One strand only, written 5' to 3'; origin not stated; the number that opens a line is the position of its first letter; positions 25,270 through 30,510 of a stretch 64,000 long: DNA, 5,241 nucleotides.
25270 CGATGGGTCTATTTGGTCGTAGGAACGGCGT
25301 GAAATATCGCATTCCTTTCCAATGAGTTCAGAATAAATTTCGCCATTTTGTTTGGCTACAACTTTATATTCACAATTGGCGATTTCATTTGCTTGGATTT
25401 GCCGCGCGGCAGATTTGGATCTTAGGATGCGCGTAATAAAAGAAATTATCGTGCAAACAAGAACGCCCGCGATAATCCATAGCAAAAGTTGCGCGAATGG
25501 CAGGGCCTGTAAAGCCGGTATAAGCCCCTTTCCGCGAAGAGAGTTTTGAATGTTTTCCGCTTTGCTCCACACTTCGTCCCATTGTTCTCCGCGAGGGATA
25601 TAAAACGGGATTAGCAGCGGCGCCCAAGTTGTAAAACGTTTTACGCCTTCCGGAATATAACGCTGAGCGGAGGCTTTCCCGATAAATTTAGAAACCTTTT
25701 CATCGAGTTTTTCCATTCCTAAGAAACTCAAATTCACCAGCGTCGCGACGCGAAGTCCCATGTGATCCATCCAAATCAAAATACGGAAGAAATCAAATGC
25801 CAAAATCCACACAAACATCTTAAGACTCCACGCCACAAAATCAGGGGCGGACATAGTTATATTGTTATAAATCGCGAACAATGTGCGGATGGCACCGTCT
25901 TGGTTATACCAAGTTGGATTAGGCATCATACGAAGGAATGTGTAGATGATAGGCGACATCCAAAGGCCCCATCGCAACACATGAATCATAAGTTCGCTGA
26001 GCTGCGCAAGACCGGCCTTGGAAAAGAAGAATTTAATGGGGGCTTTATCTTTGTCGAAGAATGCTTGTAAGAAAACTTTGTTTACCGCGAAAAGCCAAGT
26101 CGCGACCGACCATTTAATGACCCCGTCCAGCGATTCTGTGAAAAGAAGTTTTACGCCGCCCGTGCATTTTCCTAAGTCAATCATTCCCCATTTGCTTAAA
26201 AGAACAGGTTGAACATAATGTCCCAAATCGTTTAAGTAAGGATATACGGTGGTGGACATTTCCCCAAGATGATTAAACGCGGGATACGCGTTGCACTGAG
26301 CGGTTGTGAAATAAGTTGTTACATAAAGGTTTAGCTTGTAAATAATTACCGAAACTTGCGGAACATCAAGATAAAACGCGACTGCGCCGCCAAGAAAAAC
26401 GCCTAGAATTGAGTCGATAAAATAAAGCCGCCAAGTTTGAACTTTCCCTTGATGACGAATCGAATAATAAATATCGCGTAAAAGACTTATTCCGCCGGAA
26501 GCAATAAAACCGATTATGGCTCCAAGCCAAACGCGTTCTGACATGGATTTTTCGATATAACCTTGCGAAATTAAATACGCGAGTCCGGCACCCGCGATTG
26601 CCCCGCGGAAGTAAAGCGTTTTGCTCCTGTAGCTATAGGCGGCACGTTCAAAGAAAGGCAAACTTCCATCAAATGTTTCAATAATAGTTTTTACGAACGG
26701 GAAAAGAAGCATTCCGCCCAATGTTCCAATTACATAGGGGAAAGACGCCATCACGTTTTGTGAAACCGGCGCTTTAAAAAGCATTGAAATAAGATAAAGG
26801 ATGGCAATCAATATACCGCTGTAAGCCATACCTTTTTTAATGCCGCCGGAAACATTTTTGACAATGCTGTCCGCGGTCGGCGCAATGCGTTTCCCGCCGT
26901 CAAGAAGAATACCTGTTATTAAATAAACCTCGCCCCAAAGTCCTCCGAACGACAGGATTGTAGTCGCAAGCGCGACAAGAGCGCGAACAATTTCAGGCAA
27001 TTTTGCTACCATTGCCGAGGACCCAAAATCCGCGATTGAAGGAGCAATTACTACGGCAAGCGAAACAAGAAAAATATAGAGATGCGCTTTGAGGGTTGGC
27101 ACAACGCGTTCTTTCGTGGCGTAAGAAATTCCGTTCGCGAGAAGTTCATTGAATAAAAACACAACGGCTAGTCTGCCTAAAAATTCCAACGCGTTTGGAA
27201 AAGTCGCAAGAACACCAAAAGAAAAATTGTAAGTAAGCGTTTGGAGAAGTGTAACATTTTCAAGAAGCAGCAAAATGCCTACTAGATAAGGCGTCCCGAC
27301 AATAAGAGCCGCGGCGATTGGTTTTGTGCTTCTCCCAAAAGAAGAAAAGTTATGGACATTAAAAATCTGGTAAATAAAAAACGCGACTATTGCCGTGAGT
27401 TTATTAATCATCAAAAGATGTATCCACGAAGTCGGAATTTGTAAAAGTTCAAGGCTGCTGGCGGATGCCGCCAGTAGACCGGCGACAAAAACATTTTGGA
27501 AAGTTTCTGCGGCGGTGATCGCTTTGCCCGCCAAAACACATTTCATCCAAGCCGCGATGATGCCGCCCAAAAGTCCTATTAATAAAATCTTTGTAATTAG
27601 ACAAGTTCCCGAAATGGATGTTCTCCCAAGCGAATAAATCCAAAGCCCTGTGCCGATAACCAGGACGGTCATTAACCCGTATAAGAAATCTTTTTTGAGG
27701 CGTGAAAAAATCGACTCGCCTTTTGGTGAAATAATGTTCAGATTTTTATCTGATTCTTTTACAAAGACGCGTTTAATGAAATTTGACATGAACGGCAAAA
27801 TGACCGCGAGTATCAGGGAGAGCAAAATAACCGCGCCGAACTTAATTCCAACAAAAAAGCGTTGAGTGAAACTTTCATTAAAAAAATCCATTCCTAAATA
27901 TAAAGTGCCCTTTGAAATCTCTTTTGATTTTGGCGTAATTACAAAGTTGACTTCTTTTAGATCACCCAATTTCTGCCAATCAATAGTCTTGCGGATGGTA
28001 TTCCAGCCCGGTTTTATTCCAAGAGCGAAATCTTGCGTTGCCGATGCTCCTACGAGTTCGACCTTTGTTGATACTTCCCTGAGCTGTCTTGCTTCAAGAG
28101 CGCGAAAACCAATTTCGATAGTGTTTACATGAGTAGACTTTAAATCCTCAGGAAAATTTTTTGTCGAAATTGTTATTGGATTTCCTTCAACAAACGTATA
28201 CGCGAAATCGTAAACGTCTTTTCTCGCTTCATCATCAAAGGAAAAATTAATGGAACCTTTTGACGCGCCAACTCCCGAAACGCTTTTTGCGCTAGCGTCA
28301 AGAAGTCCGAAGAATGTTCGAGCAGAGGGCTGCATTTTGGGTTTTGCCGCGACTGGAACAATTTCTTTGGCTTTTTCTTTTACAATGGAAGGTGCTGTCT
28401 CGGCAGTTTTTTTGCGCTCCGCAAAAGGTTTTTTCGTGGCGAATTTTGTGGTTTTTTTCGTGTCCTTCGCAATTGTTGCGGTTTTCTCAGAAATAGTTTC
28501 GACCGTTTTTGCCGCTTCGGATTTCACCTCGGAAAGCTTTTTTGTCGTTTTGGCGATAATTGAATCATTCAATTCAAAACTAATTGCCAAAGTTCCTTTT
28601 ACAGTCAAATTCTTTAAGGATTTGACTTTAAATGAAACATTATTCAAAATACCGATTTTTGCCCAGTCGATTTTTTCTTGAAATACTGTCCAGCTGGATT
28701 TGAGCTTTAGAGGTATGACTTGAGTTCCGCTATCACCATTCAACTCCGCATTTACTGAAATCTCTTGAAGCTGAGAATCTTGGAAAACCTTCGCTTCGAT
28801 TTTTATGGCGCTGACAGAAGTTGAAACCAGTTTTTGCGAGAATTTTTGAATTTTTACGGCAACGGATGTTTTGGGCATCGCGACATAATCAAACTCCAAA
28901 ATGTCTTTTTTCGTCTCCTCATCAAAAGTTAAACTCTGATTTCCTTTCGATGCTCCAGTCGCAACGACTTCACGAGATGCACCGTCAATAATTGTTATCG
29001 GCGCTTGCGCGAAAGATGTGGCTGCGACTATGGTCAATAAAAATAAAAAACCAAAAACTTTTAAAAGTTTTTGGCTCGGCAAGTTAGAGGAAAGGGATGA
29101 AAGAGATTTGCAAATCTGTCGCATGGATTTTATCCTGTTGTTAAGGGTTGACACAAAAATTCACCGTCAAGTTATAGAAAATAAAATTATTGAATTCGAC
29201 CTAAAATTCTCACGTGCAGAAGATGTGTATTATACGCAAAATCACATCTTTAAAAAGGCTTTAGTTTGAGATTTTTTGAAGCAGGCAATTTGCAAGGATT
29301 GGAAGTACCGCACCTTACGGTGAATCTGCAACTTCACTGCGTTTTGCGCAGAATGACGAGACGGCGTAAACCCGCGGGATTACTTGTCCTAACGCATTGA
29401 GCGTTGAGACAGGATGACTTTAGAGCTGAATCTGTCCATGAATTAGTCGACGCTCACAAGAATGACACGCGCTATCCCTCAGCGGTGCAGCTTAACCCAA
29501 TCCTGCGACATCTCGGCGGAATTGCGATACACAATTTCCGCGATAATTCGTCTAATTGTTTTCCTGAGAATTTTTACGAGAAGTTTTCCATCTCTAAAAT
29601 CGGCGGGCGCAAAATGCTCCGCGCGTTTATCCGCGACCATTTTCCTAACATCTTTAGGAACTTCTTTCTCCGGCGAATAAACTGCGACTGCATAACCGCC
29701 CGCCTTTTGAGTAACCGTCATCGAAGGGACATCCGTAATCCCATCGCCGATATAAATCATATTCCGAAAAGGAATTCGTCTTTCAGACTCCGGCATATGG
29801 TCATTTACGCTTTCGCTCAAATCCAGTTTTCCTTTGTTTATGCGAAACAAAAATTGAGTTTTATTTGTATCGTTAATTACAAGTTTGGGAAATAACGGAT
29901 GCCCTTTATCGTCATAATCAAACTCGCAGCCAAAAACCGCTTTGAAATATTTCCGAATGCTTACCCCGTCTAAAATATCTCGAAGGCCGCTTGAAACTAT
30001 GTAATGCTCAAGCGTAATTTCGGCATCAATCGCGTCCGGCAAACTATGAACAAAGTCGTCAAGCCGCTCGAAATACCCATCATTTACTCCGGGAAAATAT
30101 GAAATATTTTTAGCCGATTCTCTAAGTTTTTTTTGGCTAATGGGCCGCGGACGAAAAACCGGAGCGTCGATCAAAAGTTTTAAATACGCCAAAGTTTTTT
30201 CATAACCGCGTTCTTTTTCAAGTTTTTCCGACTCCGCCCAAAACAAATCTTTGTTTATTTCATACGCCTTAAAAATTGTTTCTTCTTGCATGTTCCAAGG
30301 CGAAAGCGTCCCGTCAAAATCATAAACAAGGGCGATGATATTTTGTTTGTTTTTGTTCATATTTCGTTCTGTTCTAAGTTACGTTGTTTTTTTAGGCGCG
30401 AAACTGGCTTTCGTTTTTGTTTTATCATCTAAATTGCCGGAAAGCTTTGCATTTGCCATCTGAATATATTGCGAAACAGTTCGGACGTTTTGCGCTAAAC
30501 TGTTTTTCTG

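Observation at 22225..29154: Giant 2309-aa protein combining a secreted tandem-repeat N-terminus, a polytopic membrane domain of about 800 aa and a cytoplasmic GH94-like phosphorylase region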

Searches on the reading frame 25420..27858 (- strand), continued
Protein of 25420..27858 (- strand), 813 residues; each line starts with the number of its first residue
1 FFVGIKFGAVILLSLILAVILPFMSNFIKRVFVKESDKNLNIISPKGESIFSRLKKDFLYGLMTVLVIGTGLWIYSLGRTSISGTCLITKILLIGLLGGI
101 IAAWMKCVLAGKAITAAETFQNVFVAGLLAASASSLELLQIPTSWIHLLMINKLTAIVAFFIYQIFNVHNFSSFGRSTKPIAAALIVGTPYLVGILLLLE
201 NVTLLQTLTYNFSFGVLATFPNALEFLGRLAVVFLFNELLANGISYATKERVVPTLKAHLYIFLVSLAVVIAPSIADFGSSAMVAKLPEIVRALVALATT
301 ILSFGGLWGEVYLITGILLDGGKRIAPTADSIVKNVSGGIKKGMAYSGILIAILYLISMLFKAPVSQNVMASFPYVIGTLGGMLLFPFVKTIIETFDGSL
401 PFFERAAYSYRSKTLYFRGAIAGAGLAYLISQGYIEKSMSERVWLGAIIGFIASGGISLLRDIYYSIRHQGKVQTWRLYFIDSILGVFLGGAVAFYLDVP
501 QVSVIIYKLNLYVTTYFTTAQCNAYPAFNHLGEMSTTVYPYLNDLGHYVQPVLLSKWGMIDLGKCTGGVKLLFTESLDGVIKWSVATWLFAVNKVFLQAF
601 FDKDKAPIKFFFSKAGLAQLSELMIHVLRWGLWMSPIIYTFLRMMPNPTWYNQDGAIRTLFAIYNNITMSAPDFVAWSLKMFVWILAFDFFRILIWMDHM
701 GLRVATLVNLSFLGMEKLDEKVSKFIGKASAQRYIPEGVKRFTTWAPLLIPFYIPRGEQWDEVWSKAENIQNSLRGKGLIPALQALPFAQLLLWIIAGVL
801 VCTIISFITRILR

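Call 71: search_solved_structures(query=L040:15465-17531:+, max_evalue=0.001)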
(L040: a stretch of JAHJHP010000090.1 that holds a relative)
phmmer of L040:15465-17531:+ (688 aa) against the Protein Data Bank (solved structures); distinct sequences matched with E-value up to 0.001: 10.
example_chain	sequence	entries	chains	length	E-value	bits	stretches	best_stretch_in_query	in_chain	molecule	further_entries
8wy1_A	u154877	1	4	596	2e-44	155.2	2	263-405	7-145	Glycosyltransferase 36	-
8rf9_A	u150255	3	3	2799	1e-42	149.5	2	273-398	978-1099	Cyclic beta 1-2 glucan synthetase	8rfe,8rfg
8rf0_A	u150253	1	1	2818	1.1e-42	149.5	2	273-398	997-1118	Cyclic beta-(1,2)-glucan synthase NdvB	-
8xuj_A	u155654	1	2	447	1e-14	57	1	507-651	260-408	Membrane protein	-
3eu8_A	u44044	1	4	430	1.8e-12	49.6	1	578-677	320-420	putative glucoamylase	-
4qt9_A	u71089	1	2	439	1.3e-09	40.1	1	590-673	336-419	putative glucoamylase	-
5z06_A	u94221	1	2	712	3.7e-09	38.6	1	323-672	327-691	BDI_3064 protein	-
4gl3_A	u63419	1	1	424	5.3e-09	38.1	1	586-674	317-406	putative glucoamylase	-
5gzh_A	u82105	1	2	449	5e-08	34.9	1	589-674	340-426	Endo-beta-1,2-glucanase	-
5gzk_A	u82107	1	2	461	5.5e-08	34.8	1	589-674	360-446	Uncharacterized protein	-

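Call 76: search_protein_families(library=pfam, proteins=[L081:379-1494:+, L081:1611-2912:+, L081:2909-5281:+, L081:7538-9220:+, L081:9237-9977:+, L081:19514-20320:+, L081:20417-21139:+, L081:15466-17490:+], max_evalue=0.001)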
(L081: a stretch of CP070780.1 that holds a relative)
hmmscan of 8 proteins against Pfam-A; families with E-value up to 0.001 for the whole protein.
L081:379-1494:+ (371 aa): 0 families

L081:1611-2912:+ (433 aa): 2 families
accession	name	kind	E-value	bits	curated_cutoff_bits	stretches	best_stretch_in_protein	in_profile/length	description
PF01547.30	SBP_bac_1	-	7.8e-39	134.9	26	1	53-344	9-307/307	Bacterial extracellular solute-binding protein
PF13416.11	SBP_bac_8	-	7.5e-32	111.7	27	1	57-370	2-278/279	Bacterial extracellular solute-binding protein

L081:2909-5281:+ (790 aa): 2 families
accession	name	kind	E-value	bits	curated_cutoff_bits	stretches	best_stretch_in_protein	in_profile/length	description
PF17167.11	Glyco_hydro_94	-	2.3e-112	376.2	27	1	310-713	1-420/420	Glycosyl hydrolase 94 superfamily, catalytic domain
PF06165.18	GH94_b-supersand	-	1e-79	268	23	1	26-279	1-251/251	Glycosyl hydrolase 94, supersandwich domain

L081:7538-9220:+ (560 aa): 5 families
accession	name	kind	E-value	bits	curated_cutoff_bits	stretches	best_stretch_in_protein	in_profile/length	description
PF13174.12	TPR_6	-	7e-09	36.2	26.3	0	287-317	3-33/33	Tetratricopeptide repeat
PF13525.12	YfiO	-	4.7e-06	27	25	1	244-406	3-138/203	Outer membrane lipoprotein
PF07719.23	TPR_2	-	0.00034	21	27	0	253-278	8-33/34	Tetratricopeptide repeat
PF13432.12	TPR_16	-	0.00091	20.1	32.7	0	259-317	10-64/65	Tetratricopeptide repeat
PF13428.12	TPR_14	-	0.00091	20.1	23.5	0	256-278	11-33/44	Tetratricopeptide repeat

L081:9237-9977:+ (246 aa): 0 families

L081:19514-20320:+ (268 aa): 1 family
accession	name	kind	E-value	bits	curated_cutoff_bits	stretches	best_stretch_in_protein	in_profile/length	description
PF03425.19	CBM_11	-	2.1e-07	31.6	27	1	95-237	6-141/182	Carbohydrate binding domain (family 11)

L081:20417-21139:+ (240 aa): 0 families

L081:15466-17490:+ (674 aa): 1 family
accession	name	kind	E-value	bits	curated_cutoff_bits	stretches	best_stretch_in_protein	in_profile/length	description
PF10091.15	Glycoamylase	-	4.5e-22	79.1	27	1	492-657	43-220/221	Putative glucoamylase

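Call 78: search_solved_structures(query=L081:2909-5281:+, max_evalue=1e-10)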
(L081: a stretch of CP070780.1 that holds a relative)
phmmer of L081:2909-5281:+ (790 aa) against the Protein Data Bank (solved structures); distinct sequences matched with E-value up to 1e-10: 20.
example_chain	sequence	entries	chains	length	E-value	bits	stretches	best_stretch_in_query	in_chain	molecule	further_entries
8rf9_A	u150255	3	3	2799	2e-159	535.5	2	6-741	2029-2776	Cyclic beta 1-2 glucan synthetase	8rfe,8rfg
8rf0_A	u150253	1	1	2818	2e-159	535.5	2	6-741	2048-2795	Cyclic beta-(1,2)-glucan synthase NdvB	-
8ho9_A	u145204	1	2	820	1.4e-145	489.7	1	7-789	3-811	Cellobiose phosphorylase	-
8hob_A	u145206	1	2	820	4.5e-145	488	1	7-789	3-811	Cellobiose phosphorylase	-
3qde_A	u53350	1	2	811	1.8e-144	486.1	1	7-789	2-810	Cellobiose phosphorylase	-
8ho7_A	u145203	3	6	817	5.8e-144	484.4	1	7-789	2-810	Cellobiose phosphorylase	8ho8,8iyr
1v7v_A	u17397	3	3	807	1.1e-121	410.7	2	410-768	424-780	chitobiose phosphorylase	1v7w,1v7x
3s4c_A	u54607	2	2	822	1.4e-115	390.5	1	7-776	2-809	Lactose Phosphorylase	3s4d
3rrs_A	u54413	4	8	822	1.3e-114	387.3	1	7-776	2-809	Cellobiose phosphorylase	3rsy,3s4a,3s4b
8bou_A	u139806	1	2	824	1.1e-112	381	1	6-770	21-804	N,N'-diacetylchitobiose phosphorylase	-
2cqs_A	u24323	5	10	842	4.1e-111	375.7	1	7-775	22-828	Cellobiose Phosphorylase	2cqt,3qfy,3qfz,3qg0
3afj_A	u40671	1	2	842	4.7e-111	375.5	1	7-775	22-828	Cellobiose Phosphorylase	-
3act_A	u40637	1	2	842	4.2e-110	372.4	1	7-775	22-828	Cellobiose Phosphorylase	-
3acs_A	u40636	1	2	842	5.6e-110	371.9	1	7-775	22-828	Cellobiose Phosphorylase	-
4zle_A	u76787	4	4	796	1.9e-73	251.1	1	72-789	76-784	Putative b-glycan phosphorylase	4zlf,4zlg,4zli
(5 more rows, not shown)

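Call 84: search_solved_structures(query=A1, max_evalue=10)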
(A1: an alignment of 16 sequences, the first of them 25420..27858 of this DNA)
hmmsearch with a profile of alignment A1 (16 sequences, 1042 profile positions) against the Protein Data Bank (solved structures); distinct sequences matched with E-value up to 10: 0.

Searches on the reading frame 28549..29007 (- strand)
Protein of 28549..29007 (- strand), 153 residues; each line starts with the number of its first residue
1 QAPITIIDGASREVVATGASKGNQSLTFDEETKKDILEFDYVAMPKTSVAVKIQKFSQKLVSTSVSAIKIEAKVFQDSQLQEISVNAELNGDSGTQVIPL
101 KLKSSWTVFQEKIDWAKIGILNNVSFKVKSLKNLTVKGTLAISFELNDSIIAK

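Call 50: search_solved_structures(query=A4, max_evalue=10)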
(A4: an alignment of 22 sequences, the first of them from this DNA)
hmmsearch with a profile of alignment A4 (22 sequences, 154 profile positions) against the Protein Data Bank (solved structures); distinct sequences matched with E-value up to 10: 0.

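Call 51: search_protein_families(library=pfam, alignment_id=A4, max_evalue=10)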
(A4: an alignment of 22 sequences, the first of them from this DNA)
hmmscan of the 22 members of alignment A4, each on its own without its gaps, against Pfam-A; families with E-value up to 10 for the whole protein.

A. member 1, seq(153 aa): 0 families

B. families by the number of members that match (of 22 scanned): 8 families
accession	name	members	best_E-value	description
PF21732.2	DUF6864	1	0.025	Domain of unknown function (DUF6864)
PF07987.16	DUF1775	1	0.048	Domain of unkown function (DUF1775)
PF13418.12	Kelch_4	1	0.12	Galactose oxidase, central domain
PF16048.10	Antimicrobial23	1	0.13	Frog antimicrobial peptide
PF05870.17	PA_decarbox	1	0.13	Phenolic acid decarboxylase (PAD)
PF24289.1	DUF7477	1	0.15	Domain of unknown function (DUF7477)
PF10890.13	Cyt_b-c1_8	1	0.18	Cytochrome b-c1 complex subunit 8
PF23093.1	GBD_Tenm3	1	0.19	Teneurin-3-like, galactose-binding domain-like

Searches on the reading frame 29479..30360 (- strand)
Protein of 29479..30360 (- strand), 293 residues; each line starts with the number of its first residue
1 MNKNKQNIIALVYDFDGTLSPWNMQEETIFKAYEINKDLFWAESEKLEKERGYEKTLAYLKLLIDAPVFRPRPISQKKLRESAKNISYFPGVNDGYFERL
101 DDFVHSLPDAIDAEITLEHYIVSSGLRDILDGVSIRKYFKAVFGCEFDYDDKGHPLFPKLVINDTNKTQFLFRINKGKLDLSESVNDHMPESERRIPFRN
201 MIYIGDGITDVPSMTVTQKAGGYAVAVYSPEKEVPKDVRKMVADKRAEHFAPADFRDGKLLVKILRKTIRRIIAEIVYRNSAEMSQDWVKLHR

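Call 17: search_protein_families(library=pfam, proteins=[window:29479-30360:-], max_evalue=0.001)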
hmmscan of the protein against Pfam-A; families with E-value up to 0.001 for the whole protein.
window:29479-30360:- (293 aa): 1 family
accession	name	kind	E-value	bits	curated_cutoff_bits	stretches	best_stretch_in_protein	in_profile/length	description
PF12710.13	HAD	-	7.7e-06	26.9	27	1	12-214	2-188/189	haloacid dehalogenase-like hydrolase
